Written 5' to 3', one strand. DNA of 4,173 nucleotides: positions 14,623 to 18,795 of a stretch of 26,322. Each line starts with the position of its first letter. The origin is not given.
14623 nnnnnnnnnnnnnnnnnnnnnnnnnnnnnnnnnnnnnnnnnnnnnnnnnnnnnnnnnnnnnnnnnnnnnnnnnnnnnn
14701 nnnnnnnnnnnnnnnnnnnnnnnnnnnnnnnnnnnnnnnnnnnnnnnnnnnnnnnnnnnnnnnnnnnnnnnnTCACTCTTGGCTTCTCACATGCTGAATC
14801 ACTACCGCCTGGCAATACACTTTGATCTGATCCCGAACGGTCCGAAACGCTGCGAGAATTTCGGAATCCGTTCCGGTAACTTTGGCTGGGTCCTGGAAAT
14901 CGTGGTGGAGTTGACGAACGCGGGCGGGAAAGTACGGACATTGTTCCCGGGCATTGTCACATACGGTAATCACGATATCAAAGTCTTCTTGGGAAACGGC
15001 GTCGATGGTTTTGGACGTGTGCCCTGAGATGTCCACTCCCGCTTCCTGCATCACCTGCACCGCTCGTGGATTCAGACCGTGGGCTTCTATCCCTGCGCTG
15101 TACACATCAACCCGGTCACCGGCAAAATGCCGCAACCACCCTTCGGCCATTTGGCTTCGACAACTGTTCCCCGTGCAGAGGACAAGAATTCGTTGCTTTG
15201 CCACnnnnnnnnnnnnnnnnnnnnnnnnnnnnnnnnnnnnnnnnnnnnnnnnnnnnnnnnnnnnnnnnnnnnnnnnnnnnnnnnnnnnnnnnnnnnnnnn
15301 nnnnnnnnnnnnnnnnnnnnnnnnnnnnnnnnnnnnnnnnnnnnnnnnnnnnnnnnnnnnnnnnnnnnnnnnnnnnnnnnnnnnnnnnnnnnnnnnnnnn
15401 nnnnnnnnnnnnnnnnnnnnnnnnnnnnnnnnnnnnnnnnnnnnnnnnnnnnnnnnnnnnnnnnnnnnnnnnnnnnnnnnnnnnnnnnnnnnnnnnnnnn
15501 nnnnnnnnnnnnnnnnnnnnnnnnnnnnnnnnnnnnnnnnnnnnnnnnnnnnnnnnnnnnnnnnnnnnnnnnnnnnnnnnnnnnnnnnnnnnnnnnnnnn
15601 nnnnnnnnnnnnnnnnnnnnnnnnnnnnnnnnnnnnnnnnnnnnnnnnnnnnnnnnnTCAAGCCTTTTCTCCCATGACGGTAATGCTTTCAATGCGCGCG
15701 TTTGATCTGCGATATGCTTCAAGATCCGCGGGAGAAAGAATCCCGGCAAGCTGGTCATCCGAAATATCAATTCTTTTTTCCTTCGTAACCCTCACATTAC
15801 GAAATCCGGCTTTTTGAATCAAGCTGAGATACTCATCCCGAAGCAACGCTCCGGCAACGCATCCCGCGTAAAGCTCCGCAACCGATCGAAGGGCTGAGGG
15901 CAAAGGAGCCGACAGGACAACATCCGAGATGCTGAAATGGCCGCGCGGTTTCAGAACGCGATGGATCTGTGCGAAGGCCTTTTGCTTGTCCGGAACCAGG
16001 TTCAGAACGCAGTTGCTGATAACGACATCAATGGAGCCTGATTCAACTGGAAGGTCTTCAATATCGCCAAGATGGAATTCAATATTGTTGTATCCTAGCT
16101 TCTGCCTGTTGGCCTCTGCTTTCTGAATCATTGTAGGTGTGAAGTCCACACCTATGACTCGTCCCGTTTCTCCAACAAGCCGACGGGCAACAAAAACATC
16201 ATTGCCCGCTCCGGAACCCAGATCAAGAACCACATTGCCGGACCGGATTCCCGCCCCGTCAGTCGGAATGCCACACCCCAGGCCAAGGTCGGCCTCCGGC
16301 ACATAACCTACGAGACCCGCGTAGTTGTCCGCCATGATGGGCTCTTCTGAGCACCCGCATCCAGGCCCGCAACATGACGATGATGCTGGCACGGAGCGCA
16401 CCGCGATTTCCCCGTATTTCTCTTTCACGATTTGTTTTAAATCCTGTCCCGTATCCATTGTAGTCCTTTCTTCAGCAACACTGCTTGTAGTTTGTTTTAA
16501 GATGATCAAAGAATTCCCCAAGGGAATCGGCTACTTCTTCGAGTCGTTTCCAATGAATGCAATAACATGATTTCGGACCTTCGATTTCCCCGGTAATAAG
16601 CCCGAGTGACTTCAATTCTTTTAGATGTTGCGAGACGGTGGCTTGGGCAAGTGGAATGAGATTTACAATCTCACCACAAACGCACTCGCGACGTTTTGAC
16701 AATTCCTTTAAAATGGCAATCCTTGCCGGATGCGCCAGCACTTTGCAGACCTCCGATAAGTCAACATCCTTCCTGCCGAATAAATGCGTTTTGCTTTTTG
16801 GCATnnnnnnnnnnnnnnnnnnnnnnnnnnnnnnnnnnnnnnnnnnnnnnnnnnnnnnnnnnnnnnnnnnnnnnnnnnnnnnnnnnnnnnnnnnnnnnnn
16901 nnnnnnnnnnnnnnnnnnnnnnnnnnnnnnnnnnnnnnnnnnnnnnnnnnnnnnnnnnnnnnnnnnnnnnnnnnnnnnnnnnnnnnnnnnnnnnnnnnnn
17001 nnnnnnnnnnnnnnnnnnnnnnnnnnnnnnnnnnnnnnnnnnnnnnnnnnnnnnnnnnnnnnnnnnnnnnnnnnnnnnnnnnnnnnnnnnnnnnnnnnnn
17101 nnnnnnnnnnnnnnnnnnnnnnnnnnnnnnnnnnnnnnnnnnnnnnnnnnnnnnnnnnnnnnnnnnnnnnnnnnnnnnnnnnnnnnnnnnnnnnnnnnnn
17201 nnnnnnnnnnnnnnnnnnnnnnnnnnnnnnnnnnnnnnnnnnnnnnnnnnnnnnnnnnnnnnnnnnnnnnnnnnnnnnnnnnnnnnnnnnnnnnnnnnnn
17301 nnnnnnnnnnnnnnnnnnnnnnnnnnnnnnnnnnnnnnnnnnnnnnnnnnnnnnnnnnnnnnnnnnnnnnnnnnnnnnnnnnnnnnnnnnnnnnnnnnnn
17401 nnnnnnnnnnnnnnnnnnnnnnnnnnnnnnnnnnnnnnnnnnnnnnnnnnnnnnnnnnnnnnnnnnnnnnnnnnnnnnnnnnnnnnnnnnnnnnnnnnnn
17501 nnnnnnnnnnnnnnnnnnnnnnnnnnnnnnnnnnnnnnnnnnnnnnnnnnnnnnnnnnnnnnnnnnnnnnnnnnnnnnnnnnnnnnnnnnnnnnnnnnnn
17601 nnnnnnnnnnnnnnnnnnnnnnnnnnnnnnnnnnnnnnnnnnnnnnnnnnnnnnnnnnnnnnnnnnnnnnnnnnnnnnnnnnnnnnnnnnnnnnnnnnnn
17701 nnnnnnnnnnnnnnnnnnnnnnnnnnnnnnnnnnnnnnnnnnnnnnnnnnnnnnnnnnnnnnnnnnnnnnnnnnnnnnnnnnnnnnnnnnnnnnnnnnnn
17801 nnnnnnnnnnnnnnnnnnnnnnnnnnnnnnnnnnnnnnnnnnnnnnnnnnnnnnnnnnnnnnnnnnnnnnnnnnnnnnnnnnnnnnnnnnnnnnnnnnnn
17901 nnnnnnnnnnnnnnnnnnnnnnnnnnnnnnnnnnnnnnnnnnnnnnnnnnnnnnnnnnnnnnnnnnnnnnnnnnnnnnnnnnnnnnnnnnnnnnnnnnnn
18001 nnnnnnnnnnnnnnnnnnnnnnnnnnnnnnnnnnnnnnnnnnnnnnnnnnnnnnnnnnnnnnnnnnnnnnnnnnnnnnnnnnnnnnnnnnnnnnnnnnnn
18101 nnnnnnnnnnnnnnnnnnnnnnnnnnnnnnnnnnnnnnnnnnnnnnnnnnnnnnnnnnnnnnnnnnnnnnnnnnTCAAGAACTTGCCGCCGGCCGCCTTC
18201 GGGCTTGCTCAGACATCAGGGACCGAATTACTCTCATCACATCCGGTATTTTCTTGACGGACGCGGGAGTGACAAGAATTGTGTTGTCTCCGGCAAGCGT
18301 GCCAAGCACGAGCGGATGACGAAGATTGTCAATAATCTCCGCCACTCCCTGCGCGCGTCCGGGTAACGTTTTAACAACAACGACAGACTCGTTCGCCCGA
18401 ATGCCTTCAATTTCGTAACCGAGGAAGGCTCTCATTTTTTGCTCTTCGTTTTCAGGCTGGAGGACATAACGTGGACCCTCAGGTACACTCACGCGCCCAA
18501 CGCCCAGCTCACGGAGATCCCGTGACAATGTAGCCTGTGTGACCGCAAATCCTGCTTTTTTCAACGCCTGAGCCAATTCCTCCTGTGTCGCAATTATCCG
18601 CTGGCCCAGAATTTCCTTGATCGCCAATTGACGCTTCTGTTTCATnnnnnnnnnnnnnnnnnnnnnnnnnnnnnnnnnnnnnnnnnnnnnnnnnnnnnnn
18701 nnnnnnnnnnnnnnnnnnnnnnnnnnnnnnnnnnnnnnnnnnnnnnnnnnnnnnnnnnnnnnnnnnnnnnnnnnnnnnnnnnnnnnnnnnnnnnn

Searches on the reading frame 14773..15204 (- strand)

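Call 5: search_protein_families(library=pfam, proteins=[window:14773-15204:-], max_evalue=0.01)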
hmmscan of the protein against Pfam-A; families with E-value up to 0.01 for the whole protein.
window:14773-15204:- (143 aa): 2 families
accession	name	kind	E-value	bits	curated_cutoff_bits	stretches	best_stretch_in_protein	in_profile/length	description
PF01451.26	LMWPc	-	1.4e-23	84.1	23.2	1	6-133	1-142/144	Low molecular weight phosphotyrosine protein phosphatase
PF04380.18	BMFP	-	0.0035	18.2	37.2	1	65-99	41-75/77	Membrane fusogenic activity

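Call 6: search_protein_families(library=ncbifam, proteins=[window:14773-15204:-], max_evalue=0.01)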
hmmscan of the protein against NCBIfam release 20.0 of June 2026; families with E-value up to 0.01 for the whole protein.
window:14773-15204:- (143 aa): 5 families
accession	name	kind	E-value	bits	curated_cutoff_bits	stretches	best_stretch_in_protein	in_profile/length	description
TIGR02691.1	arsC_pI258_fam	equivalog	5.1e-51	172.3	174.3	1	7-129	2-124/129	arsenate reductase (thioredoxin)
NF010053.0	PRK13530.1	subfamily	5.7e-45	152.9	215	1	1-130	1-124/133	arsenate reductase (thioredoxin)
TIGR02689.1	ars_reduc_gluta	equivalog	8.5e-28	97.1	157.6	1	5-132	2-123/126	arsenate reductase, glutathione/glutaredoxin type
NF007520.0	PRK10126.1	equivalog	8.4e-10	39.3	243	1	5-83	4-84/147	low molecular weight protein-tyrosine-phosphatase Wzb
NF008486.0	PRK11391.1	equivalog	3.8e-09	37.2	247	1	5-84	8-89/148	phosphotyrosine-protein phosphatase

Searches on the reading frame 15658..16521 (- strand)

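Call 5: search_protein_families(library=pfam, proteins=[window:15658-16521:-], max_evalue=0.01)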
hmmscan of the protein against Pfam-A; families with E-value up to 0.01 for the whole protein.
window:15658-16521:- (287 aa): 15 families
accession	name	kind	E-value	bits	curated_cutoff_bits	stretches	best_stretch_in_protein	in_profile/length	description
PF13847.12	Methyltransf_31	-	2.2e-42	144.6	27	1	92-239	1-145/145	Methyltransferase domain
PF08241.18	Methyltransf_11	-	1.1e-23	84.1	21.2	1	99-197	1-94/95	Methyltransferase domain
PF13649.12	Methyltransf_25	-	2.4e-23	83.1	27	1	98-194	1-97/97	Methyltransferase domain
PF01209.24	Ubie_methyltran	-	7.4e-19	68.4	20.1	1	91-219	44-170/233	ubiE/COQ5 methyltransferase family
PF08242.18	Methyltransf_12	-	1.4e-15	58.2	30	1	99-196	1-98/98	Methyltransferase domain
PF13489.12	Methyltransf_23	-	1e-12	48.6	27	1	93-243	21-162/164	Methyltransferase domain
PF01135.25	PCMT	-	1.2e-09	38.7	20.3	1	92-153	71-132/210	Protein-L-isoaspartate(D-aspartate) O-methyltransferase (PCMT)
PF08003.17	Methyltransf_9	-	2.7e-06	27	23.8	1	95-254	116-274/315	Protein of unknown function (DUF1698)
PF06325.19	PrmA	-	4.7e-06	26.7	22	1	93-201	160-261/296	Ribosomal protein L11 methyltransferase (PrmA)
PF01170.24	UPF0020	-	8.5e-05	22.8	22.3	1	120-170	77-128/197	RMKL-like, methyltransferase domain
PF01728.25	FtsJ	-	0.00031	21.2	24.1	1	92-176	19-104/181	FtsJ-like methyltransferase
PF20922.3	Anamorsin_N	-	0.00032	20.9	27.1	1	153-217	41-107/163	Anamorsin, N-terminal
PF13679.12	Methyltransf_32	-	0.00039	20.8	27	1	96-159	27-94/143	Methyltransferase domain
PF05148.21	Methyltransf_8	-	0.00055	20.3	27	1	151-201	110-159/219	Hypothetical methyltransferase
PF05175.20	MTS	-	0.0022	18.1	23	1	96-171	33-106/170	Methyltransferase small domain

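Call 6: search_protein_families(library=ncbifam, proteins=[window:15658-16521:-], max_evalue=0.01)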
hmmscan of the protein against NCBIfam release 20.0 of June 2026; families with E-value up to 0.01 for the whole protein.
window:15658-16521:- (287 aa): 57 families (the best 25 are shown)
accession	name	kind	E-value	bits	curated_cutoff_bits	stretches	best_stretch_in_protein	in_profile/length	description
NF008823.0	PRK11873.1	subfamily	4.6e-96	321.5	263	1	24-286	3-267/272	arsenite methyltransferase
NF047649.1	MTase_UXPK_star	exception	4.2e-47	160.5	460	1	24-246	9-229/283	methyltransferase/UXPK-star double selenoprotein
NF041537.1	ArsM_AhpD_UU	exception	5.9e-47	160.1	510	1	26-266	11-247/345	arsenite methyltransferase/AhpD domain selenoprotein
NF041536.1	ArsM_DUF2284_UU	exception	3.4e-43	147.6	575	1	74-253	54-235/459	arsenite methyltransferase/DUF2284 domain selenoprotein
NF040538.1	methyl_ArsM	equivalog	1.7e-40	139.3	500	2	159-256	167-264/356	arsinothricin biosynthesis methyltransferase ArsM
NF040539.1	AST_met_ArsM_2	exception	2.8e-29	102.8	240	1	97-246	59-211/262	putative arsinothricin biosynthesis methyltransferase ArsM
NF045667.1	MTase_DVU1556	equivalog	1.3e-27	96.6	155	1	90-244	18-164/213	DVU_1556 family methyltransferase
NF038099.1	AsSugarArsM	exception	3.7e-27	95.3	400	1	77-251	41-224/321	arsenosugar biosynthesis arsenite methyltransferase ArsM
NF001244.0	PRK00216.1-5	equivalog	3.5e-18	65.8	216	1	94-219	48-172/236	bifunctional demethylmenaquinone methyltransferase/2-methoxy-6-polyprenyl-1,4-benzoquinol methylase UbiE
TIGR02072.1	BioC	equivalog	7.4e-16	58.7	184.95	1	96-202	36-136/244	malonyl-ACP O-methyltransferase BioC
NF001240.0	PRK00216.1-1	equivalog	1.2e-15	57.2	378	1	88-219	57-187/251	bifunctional demethylmenaquinone methyltransferase/2-methoxy-6-polyprenyl-1,4-benzoquinol methylase UbiE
TIGR01934.1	MenG_MenH_UbiE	subfamily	1.6e-15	57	158.35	1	92-219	37-160/223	ubiquinone/menaquinone biosynthesis methyltransferase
NF052510.1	methyltran_MpqE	exception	2.8e-15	56.3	335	1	92-219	44-170/234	methyl-plastoquinone biosynthesis methyltransferase MpqE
NF001243.0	PRK00216.1-4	equivalog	8e-14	51.5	235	1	92-197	45-150/237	demethylmenaquinone methyltransferase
NF043040.1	corrin_prot_MT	hypoth_equivalog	3.7e-13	49.4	180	1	94-206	41-155/216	corrinoid protein-associated methyltransferase CpaM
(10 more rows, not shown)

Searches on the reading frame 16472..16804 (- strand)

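Call 5: search_protein_families(library=pfam, proteins=[window:16472-16804:-], max_evalue=0.01)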
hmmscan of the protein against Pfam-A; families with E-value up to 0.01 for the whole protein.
window:16472-16804:- (110 aa): 4 families
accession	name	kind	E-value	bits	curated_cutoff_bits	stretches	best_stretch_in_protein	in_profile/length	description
PF12840.13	HTH_20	-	5.4e-11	42.7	27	1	23-72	1-50/51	Helix-turn-helix domain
PF01022.26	HTH_5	-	9e-11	41.9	22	1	25-70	1-45/47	Bacterial regulatory protein, arsR family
PF13412.12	HTH_24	-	0.0018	18.2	21.9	1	28-71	5-48/48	Winged helix-turn-helix DNA-binding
PF03444.21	HrcA_DNA-bdg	-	0.0043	17.1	21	1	38-82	21-64/79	Winged helix-turn-helix transcription repressor, HrcA DNA-binding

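Call 6: search_protein_families(library=ncbifam, proteins=[window:16472-16804:-], max_evalue=0.01)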
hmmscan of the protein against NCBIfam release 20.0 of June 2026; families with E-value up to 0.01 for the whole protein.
window:16472-16804:- (110 aa): 12 families
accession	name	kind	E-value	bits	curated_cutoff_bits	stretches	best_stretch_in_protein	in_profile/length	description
NF033788.1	HTH_metalloreg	subfamily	2.3e-18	65.8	55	1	17-91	2-76/77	metalloregulator ArsR/SmtB family transcription factor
NF033789.1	repress_SdpR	subfamily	1.1e-11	44.4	100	1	20-95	2-76/79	autorepressor SdpR family transcription factor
NF052532.1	TransRegPagRBaca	equivalog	2.4e-10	40.4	170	1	17-93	18-93/99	transcriptional repressor PagR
NF045707.1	Dbac_1936_reg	equivalog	2.2e-09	37.2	115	1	18-102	9-92/99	ArsR/SmtB-type metalloregulator TsoR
NF041413.1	ArsR_Rv2640c_fam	equivalog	8.3e-09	35.9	155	1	14-90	30-108/118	Rv2640c family ArsR-like transcriptional regulator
NF053755.1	MsvR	equivalog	9.4e-08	32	220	1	20-74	7-60/236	transcriptional factor MsvR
NF040642.1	sulf_sens_BigR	equivalog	1.5e-06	28.1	155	1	12-90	6-83/95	sulfite-sensing transcriptional repressor BigR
NF047906.1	CdPbTransRegCmtR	equivalog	2.7e-06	27.3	150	1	16-92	11-86/104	Cd(II)/Pb(II)-sensing metalloregulatory transcriptional regulator CmtR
NF011671.1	PRK15090.1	equivalog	0.00068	18.9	275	1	29-92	17-78/256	DNA-binding transcriptional regulator KdgR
NF004170.0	PRK05638.1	equivalog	0.00082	18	421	1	27-88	372-434/442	threonine synthase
NF040939.2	trans_reg_lrs14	equivalog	0.0012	18.8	90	1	28-73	23-69/103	Lrs14 family HTH-type transcriptional regulator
NF053606.1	Sta1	subfamily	0.0054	16.8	80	1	29-73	23-67/100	Sta1 family transcriptional regulator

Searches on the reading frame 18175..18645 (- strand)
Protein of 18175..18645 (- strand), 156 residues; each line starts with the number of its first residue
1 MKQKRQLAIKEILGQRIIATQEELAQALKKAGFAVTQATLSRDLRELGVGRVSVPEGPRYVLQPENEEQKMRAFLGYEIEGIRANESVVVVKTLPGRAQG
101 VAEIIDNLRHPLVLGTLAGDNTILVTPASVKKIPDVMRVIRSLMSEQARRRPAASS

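Call 5: search_protein_families(library=pfam, proteins=[window:18175-18645:-], max_evalue=0.01)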
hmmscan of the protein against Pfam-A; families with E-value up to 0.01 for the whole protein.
window:18175-18645:- (156 aa): 2 families
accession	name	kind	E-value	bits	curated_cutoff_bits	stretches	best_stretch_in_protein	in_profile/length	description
PF02863.23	Arg_repressor_C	-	2.5e-19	69.3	25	1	81-141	7-67/68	Arginine repressor, C-terminal domain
PF01316.27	Arg_repressor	-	3.3e-19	68.8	27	1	2-66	3-68/70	Arginine repressor, DNA binding domain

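Call 6: search_protein_families(library=ncbifam, proteins=[window:18175-18645:-], max_evalue=0.01)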
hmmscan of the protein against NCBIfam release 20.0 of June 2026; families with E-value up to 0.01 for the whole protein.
window:18175-18645:- (156 aa): 5 families
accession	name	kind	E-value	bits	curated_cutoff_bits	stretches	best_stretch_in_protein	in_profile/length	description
TIGR01529.1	argR_whole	equivalog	8.1e-39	133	130.45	1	4-144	2-146/146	arginine repressor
NF001680.0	PRK00441.1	equivalog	3.1e-29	102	184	1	1-145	1-149/150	arginine repressor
NF003281.1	PRK04280.1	equivalog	1.9e-28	99.5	182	1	2-136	2-140/148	transcriptional regulator AhrC/ArgR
NF002880.0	PRK03341.1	equivalog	1.4e-23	83.4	200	1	2-126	15-149/170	arginine repressor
NF003457.0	PRK05066.1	equivalog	5.9e-23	81.2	194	1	7-146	12-154/156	transcriptional regulator ArgR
